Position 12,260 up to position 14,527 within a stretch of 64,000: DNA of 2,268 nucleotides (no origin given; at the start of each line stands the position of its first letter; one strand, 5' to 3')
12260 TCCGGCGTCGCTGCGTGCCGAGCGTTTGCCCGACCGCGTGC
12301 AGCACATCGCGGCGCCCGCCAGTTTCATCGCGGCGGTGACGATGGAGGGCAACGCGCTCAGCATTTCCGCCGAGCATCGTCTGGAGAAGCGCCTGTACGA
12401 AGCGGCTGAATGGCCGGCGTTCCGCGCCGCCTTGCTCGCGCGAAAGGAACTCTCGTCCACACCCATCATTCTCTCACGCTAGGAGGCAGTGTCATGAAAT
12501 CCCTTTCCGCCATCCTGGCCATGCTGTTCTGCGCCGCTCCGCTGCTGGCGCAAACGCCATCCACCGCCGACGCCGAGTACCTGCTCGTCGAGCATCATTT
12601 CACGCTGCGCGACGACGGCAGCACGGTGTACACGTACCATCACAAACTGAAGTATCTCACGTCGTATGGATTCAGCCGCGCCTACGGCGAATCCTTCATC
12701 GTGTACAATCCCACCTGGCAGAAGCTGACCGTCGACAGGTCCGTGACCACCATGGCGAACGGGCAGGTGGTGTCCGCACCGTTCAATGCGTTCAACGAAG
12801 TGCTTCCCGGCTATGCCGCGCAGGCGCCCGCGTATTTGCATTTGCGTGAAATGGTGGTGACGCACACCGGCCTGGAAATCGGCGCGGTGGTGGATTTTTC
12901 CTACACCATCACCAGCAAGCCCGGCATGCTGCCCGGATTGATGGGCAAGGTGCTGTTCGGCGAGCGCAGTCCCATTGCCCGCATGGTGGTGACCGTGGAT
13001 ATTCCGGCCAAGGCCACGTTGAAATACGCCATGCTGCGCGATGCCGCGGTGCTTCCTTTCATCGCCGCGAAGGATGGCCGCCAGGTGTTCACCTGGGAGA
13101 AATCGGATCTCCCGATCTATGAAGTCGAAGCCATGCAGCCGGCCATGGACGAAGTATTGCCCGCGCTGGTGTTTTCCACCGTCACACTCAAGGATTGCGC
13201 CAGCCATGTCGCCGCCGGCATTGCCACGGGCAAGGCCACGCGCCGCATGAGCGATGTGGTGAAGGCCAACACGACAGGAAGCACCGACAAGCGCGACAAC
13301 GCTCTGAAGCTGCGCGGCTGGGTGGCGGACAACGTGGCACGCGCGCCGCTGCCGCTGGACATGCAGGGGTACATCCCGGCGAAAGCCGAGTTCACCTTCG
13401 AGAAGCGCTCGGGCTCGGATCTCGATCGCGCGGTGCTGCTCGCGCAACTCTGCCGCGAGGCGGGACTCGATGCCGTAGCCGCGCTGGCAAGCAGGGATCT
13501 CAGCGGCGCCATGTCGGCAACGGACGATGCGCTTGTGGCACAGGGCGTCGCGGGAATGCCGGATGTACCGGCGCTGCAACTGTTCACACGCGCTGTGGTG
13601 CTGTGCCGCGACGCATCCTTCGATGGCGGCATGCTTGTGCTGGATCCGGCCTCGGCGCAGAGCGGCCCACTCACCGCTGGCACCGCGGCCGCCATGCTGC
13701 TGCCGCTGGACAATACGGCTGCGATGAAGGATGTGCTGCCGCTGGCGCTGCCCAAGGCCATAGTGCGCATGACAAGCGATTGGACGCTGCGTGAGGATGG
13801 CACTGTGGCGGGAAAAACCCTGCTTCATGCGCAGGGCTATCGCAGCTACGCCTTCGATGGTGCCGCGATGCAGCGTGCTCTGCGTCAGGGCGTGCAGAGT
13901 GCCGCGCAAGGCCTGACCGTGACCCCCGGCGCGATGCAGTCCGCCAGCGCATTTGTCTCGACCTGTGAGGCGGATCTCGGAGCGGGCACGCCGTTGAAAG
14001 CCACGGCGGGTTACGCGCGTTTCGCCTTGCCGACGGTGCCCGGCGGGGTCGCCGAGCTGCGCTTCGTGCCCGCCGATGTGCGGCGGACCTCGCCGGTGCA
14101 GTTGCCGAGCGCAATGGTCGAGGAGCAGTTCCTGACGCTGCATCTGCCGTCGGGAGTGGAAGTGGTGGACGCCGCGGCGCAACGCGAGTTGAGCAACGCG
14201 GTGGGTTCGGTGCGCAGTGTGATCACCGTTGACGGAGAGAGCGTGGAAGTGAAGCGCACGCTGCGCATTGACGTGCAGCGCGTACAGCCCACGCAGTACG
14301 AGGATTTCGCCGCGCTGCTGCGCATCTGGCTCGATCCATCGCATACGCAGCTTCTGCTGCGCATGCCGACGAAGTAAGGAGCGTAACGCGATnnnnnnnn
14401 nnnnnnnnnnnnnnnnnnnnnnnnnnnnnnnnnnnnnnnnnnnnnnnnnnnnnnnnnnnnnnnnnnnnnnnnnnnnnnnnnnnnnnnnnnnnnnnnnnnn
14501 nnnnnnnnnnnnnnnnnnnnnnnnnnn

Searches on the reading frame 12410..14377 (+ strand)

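Call 68: search_protein_families(library=pfam, proteins=[window:12410-14377:+])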
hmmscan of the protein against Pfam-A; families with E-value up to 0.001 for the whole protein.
window:12410-14377:+ (655 aa): 2 families
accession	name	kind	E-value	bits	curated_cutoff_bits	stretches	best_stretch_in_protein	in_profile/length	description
PF12969.12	DUF3857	-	9.8e-30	104.2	24.6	1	68-235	1-167/170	Domain of Unknown Function with PDB structure (DUF3857)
PF12970.12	DUF3858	-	8.4e-18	65.1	27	1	535-649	1-115/116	Domain of Unknown Function with PDB structure (DUF3858)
